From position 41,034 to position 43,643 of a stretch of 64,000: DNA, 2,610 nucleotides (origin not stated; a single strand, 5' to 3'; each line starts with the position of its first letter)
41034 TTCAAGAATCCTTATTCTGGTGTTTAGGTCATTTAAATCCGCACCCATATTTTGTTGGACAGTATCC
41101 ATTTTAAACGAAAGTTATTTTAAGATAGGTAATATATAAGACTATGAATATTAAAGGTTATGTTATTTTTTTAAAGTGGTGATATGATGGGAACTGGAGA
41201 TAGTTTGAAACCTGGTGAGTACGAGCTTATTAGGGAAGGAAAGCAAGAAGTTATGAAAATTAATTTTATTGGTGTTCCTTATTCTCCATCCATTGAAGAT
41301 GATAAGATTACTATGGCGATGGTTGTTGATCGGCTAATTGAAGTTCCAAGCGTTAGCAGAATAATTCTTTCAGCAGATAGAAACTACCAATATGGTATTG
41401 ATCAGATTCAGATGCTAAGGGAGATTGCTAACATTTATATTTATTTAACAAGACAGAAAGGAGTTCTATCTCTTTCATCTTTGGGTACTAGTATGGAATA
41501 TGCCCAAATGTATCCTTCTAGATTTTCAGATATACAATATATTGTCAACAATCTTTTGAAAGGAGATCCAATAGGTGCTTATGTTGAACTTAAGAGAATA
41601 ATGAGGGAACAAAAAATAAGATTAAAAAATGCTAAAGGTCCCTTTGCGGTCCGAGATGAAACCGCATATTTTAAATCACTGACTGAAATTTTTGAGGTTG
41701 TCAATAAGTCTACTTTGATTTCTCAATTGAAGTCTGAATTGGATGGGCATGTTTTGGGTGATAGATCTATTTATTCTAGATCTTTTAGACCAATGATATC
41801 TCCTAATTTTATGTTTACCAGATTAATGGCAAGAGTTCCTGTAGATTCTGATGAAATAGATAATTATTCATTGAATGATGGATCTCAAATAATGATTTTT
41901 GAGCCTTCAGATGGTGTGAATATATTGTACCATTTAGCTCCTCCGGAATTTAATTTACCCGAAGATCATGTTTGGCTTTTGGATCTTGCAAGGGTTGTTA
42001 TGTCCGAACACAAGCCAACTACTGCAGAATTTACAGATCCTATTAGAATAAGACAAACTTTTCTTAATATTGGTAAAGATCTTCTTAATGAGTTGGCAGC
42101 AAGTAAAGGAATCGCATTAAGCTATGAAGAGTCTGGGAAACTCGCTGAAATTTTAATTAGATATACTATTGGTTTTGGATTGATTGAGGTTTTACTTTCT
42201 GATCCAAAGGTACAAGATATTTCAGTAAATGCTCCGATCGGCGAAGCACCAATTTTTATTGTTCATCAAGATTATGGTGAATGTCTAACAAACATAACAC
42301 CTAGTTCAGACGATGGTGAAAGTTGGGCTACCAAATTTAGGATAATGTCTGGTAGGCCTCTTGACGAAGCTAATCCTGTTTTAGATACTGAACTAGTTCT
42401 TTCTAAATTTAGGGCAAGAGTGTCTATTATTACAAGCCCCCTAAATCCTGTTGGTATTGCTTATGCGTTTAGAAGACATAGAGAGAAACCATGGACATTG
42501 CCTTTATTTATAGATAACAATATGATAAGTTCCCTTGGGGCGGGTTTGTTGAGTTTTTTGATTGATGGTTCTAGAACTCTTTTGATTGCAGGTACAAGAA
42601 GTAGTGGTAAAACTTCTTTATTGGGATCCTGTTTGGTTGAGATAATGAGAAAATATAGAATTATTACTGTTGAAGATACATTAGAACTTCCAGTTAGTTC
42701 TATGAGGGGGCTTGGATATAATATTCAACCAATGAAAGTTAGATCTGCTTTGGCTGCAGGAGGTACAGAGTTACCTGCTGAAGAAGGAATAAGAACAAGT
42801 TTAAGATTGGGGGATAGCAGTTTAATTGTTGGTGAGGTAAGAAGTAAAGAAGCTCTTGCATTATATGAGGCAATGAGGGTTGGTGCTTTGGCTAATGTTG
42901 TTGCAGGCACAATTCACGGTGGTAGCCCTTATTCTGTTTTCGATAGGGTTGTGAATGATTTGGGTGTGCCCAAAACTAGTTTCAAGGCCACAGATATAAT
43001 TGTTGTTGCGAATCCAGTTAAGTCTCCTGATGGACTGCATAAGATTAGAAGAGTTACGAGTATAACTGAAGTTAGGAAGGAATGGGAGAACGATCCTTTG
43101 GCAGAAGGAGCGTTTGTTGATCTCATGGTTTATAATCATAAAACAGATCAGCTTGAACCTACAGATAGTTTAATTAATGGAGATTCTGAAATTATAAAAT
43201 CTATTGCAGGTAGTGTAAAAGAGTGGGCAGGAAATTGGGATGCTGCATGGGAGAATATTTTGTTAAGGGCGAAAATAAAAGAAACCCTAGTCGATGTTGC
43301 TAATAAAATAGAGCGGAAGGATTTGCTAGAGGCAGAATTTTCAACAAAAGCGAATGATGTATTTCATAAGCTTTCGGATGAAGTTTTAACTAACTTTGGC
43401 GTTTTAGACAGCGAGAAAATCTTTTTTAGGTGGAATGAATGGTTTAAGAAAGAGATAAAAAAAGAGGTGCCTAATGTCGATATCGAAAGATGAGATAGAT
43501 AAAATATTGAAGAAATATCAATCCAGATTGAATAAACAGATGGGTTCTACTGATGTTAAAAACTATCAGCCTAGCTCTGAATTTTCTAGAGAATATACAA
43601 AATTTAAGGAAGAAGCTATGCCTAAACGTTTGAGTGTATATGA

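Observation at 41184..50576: Large type-IV-pilus-like locus: extended FlaI-like ATPase, FlaJ-like platform and at least ten consecutive pilin-like genes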

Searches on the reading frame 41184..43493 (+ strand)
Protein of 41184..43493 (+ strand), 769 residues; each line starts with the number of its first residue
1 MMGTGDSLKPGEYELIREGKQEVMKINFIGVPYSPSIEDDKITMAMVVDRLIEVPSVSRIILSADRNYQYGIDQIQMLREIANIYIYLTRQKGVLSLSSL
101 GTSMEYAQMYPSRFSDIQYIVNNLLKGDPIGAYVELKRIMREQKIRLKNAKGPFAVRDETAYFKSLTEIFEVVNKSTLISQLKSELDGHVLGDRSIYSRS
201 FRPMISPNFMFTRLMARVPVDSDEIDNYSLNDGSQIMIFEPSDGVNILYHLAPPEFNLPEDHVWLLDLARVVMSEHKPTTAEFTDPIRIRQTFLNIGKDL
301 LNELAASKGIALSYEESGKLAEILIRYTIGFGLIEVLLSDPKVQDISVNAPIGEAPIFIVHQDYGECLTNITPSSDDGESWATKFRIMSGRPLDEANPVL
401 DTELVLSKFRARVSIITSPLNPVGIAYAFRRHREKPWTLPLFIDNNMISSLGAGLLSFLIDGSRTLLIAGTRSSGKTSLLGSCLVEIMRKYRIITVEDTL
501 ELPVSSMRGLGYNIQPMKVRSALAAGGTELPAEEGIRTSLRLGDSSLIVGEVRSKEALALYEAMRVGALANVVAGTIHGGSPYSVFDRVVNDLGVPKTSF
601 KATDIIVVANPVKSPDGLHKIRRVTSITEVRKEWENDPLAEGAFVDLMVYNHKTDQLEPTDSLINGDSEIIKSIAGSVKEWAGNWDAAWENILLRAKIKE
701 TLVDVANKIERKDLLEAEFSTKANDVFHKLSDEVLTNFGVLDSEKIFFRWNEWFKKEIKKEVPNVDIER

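Call 3: search_protein_families(library=pfam, proteins=[window:41184-43493:+], max_evalue=1)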
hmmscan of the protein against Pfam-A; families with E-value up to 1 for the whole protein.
window:41184-43493:+ (769 aa): 3 families
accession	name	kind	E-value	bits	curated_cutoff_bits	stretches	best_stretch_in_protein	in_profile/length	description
PF00437.27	T2SSE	-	1.2e-14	54.2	24.9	1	412-609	93-274/370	Type II/IV secretion system protein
PF13191.12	AAA_16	-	0.21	12.5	32.6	1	462-490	22-51/167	AAA ATPase domain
PF13173.12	AAA_14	-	0.21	12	27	1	464-499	3-40/129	AAA domain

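Call 6: search_solved_structures(query=window:41184-43493:+, max_evalue=0.01, show_alignments=2)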
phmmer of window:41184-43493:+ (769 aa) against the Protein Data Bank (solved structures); distinct sequences matched with E-value up to 0.01: 10.
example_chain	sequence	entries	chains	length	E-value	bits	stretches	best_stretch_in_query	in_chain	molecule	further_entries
2oap_1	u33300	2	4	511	4.8e-25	91.3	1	308-630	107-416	Type II secretion system protein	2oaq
8rkd_E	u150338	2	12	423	5.6e-24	87.7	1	298-631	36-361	Pilus assembly ATPase CpaF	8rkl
8rjf_A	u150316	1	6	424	5.7e-24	87.7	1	298-631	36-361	Pilus assembly ATPase CpaF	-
9e24_A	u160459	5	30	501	9.5e-24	87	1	298-631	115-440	CpaF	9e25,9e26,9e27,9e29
4ii7_A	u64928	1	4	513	6.6e-17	64.4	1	325-640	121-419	FlaI ATPase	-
4ihq_A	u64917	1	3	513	4.5e-16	61.6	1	325-640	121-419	FlaI ATPase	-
6bge_A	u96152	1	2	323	1.9e-06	29.8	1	397-591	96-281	VirB11-like protein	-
1g6o_A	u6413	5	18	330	2.1e-06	29.7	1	397-591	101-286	CAG-ALPHA | virB11 homolog | Cag-alfa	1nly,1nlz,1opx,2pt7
2gza_A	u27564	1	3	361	0.00019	23.2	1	459-589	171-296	Type IV secretion system protein VirB11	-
3jvu_A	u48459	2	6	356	0.00028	22.6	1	460-592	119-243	Twitching mobility protein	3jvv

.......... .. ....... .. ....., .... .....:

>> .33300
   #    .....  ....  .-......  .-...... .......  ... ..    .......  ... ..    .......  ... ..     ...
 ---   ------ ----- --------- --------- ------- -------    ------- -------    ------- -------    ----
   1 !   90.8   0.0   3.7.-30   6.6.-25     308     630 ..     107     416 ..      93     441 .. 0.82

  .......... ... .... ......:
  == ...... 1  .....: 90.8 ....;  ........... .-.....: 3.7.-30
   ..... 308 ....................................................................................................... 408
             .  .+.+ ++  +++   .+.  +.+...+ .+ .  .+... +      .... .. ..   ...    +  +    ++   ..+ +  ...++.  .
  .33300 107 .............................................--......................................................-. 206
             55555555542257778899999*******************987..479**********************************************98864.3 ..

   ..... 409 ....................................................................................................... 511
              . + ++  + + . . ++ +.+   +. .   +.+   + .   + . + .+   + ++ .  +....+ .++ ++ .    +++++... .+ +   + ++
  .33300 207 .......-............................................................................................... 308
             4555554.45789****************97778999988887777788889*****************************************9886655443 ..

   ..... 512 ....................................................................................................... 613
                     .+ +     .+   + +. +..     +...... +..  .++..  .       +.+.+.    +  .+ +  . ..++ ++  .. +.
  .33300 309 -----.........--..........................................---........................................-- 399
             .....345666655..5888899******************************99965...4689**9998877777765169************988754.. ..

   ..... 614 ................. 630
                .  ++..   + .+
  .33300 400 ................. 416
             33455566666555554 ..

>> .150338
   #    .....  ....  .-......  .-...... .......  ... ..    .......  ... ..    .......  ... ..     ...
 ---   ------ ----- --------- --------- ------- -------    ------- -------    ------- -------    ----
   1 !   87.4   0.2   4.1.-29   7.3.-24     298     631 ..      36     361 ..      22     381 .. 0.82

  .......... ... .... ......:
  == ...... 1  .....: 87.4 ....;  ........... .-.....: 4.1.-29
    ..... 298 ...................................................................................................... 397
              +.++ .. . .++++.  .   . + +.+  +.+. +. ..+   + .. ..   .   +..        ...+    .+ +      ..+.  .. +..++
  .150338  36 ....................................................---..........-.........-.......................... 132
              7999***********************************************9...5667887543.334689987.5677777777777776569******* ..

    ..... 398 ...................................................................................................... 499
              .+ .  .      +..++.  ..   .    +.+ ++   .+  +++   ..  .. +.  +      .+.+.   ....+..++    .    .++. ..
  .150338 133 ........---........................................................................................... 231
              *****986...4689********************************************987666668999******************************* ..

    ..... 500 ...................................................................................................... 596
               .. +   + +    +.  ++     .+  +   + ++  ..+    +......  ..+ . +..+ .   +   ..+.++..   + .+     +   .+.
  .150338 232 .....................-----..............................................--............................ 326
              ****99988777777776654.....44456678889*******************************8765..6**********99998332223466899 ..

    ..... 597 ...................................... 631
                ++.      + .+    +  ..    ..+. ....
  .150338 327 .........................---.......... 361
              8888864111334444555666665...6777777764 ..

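Call 8: search_protein_families(library=ncbifam, proteins=[window:41184-43493:+], max_evalue=1)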
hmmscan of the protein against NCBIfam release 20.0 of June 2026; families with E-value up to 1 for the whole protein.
window:41184-43493:+ (769 aa): 13 families
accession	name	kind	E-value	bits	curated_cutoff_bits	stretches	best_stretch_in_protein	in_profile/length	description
NF058587.1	archaellum_moto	equivalog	4.8e-34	118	550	1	301-657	117-458/527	archaellum flagellar ATPase motor FlaI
TIGR03819.1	heli_sec_ATPase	hypoth_equivalog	1.5e-32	113.1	373.15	1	304-589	25-297/340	TadA family conjugal transfer-associated ATPase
TIGR02782.1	TrbB_P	equivalog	8.7e-17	61.4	304.55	1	335-592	15-255/303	P-type conjugative transfer ATPase TrbB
NF053672.1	bindosome_BasE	exception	1e-16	60.8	1000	1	225-629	41-429/512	bindosome assembly system ATPase subunit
TIGR02788.1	VirB11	equivalog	5.9e-15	55.1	249.95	1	458-591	139-264/308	P-type DNA transfer ATPase VirB11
NF010469.0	PRK13894.1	subfamily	2.1e-11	43.8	508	1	330-590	24-265/320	conjugal transfer ATPase TrbB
NF010475.0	PRK13900.1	equivalog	1.1e-10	41.1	389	1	460-588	157-278/333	type IV secretion system ATPase VirB11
NF010425.0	PRK13851.1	equivalog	3.5e-10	39.3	461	1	456-590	155-281/344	type IV secretion system protein VirB11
NF041000.1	ATPase_ComGA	equivalog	7.7e-09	34.9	300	1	465-608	130-260/267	competence type IV pilus ATPase ComGA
NF010407.0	PRK13833.1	subfamily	9.8e-07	28.5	499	1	394-589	78-259/323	conjugal transfer protein TrbB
NF053534.1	T4PilAsmATPsTfpB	equivalog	8.9e-05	21.1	850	1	466-609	339-468/584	type IV pilus assembly ATPase TfpB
TIGR02525.1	plasmid_TraJ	equivalog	0.00011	21.3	368.3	1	466-594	152-274/372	plasmid transfer ATPase TraJ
TIGR01420.1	pilT_fam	subfamily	0.00029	20.2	319.1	1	466-591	125-241/343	PilT/PilU family type 4a pilus ATPase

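Call 9: find_encoding_contigs(protein=window:41184-43493:+, flank=10000, max_places=4)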
Protein window:41184-43493:+ (769 aa): 23 contigs read that carry it; 2 places shown.
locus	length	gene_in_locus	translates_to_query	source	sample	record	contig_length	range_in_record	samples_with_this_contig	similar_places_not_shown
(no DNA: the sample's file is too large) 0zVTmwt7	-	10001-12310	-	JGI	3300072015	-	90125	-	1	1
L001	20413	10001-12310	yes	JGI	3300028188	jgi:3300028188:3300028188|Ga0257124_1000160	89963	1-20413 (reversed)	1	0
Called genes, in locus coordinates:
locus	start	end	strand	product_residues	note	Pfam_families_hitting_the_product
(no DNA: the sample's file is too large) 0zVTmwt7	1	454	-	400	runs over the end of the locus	PF01970:TctA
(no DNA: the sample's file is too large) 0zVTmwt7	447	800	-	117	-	PF13742:tRNA_anti_2 (faint), PF01336:tRNA_anti-codon (weak)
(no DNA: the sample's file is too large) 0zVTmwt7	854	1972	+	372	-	PF16450:Prot_ATP_ID_OB_C (weak), PF07724:AAA_2 (weak), PF13191:AAA_16 (faint), PF00004:AAA, PF17862:AAA_lid_3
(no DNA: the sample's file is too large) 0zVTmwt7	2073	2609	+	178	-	PF02834:LigT_PEase, PF13563:2_5_RNA_ligase2, PF02834:LigT_PEase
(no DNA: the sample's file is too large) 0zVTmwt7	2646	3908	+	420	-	PF09471:Peptidase_M64 (faint)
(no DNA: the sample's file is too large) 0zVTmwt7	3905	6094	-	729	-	PF00270:DEAD, PF04851:ResIII, PF21210:RNA_helicase_helical, PF00271:Helicase_C, PF02732:ERCC4, PF00633:HHH (faint), PF12826:HHH_2 (weak), PF14520:HHH_5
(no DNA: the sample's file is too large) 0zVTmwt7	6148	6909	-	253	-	-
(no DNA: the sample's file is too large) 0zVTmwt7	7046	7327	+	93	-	PF05239:PRC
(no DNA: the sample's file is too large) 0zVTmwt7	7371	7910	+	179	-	-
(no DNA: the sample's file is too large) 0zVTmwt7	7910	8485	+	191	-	-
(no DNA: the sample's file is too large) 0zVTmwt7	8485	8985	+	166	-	-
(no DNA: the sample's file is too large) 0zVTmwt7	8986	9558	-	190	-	-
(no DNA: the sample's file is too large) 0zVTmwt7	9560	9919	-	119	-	-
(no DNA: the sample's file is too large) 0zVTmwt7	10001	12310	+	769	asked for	PF00437:T2SSE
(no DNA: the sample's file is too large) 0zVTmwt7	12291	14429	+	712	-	-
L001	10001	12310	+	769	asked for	PF00437:T2SSE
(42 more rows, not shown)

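Call 10: find_related_loci(query=window:41184-43493:+, collection=genome_contigs, flank=10000)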
Query window:41184-43493:+ (769 aa) in genome_contigs; peptide patterns used: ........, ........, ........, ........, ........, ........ (x = any residue, [..] = any of these).
92 stretches matched a pattern; 52 encode a relative of the query (tblastn E <= 1e-3); 52 distinct loci.
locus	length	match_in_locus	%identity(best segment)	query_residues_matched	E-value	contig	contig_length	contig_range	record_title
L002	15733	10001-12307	88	1-769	0e+0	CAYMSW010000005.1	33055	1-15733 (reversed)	MAG TPA_asm: Candidatus Woesearchaeota archaeon isolate SRP077602_co7_458 genome assembly, contig: NODE_6439_length_3305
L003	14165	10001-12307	87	1-769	0e+0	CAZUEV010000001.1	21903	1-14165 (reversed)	MAG TPA_asm: Candidatus Woesearchaeota archaeon isolate binchicken_co28_80 genome assembly, contig: NODE_1697_length_219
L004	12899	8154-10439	67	3-758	0e+0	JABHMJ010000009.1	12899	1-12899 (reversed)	MAG: Candidatus Woesearchaeota archaeon isolate SI037S2_bin65 k141_160977, whole genome shotgun sequence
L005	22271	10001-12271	66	8-768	0e+0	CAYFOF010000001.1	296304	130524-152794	MAG TPA_asm: Candidatus Woesearchaeota archaeon isolate ERP019367_co1_57 genome assembly, contig: NODE_43_length_296304_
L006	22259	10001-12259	68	8-760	0e+0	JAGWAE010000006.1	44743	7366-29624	Candidatus Woesearchaeota archaeon isolate RIFOXYA1_FULL_30_10 rifoxya1_full_scaffold_382, whole genome shotgun sequence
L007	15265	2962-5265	67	1-762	0e+0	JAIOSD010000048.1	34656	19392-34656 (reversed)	MAG: archaeon isolate SMBSF35 bin_108_k127_432677, whole genome shotgun sequence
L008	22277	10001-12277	66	2-760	0e+0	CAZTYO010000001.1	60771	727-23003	MAG TPA_asm: Candidatus Woesearchaeota archaeon isolate SRP077602_co5_339 genome assembly, contig: NODE_2245_length_6077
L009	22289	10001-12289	66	1-764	0e+0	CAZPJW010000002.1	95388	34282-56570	MAG TPA_asm: Candidatus Woesearchaeota archaeon isolate binchicken_co141_105 genome assembly, contig: NODE_743_length_95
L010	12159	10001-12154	68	8-725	0e+0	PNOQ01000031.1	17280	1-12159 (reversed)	MAG: Nanoarchaeum sp. isolate SW.3.93 SW_1002025_17280, whole genome shotgun sequence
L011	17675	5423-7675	64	2-754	0e+0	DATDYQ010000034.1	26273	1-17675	MAG TPA_asm: Candidatus Nanoarchaeia archaeon isolate SMAG_U8169 k141_882363, whole genome shotgun sequence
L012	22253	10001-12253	62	9-761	0e+0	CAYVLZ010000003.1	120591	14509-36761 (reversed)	MAG TPA_asm: Candidatus Woesearchaeota archaeon isolate SRP141376_co1_71 genome assembly, contig: NODE_354_length_120591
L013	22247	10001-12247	60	8-759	0e+0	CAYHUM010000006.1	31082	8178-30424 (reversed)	MAG TPA_asm: Candidatus Woesearchaeota archaeon isolate ERP119705_co17_177 genome assembly, contig: NODE_1540_length_310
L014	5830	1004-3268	59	7-761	0e+0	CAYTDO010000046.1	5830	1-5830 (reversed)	MAG TPA_asm: uncultured Methanosarcinales archaeon isolate binchicken_co203_461 genome assembly, contig: k141_1494170, w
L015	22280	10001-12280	56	2-761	0e+0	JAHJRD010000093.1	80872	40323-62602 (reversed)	MAG: Nanoarchaeota archaeon isolate OS_PC_MetaG.mb.129 OS_PC_MetaG.mb.129_k141_640484, whole genome shotgun sequence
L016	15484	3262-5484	61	7-760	0e+0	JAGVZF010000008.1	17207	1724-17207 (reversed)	Candidatus Woesearchaeota archaeon isolate RIFCSPHIGHO2_01_FULL_29_27 rifcsphigho2_01_scaffold_7267, whole genome shotgu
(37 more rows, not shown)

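Call 16: find_homologous_proteins(query=window:41184-43493:+, max_evalue=0.00001)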
Query window:41184-43493:+ (769 aa): 6497 proteins with E <= 0.00001 among 8000 candidates; the best 120 are listed.
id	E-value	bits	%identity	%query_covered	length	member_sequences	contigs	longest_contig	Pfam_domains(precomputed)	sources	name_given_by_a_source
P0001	0.0e+0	1713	100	100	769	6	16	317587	PF00437.27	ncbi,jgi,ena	jgi:archaeal flagellar protein FlaI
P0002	0.0e+0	1615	92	100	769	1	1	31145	PF00437.27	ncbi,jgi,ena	-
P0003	0.0e+0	1551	88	100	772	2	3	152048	PF00437.27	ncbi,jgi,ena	-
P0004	0.0e+0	1327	76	99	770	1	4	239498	PF00437.27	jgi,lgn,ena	jgi:archaeal flagellar protein FlaI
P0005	0.0e+0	1309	75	98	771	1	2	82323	PF00437.27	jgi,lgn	-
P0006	0.0e+0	1306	75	98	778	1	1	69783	PF00437.27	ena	-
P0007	0.0e+0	1300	74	98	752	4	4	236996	PF00437.27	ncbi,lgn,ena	-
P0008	0.0e+0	1297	74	98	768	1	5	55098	PF00437.27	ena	-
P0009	0.0e+0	1280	74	98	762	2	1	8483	PF00437.27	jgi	-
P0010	0.0e+0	1278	74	98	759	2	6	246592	PF00437.27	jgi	-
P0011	0.0e+0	1254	72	98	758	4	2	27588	PF00437.27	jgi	-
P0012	0.0e+0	1201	69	99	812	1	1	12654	PF00437.27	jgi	jgi:type IV secretory pathway ATPase VirB11/archaellum biosynthesis ATPase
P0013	0.0e+0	1200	72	93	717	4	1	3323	PF00437.27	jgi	jgi:type IV secretory pathway ATPase VirB11/archaellum biosynthesis ATPase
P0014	0.0e+0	1191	68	98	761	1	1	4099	PF00437.27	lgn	-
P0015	0.0e+0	1189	69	99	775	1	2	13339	PF00437.27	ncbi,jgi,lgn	-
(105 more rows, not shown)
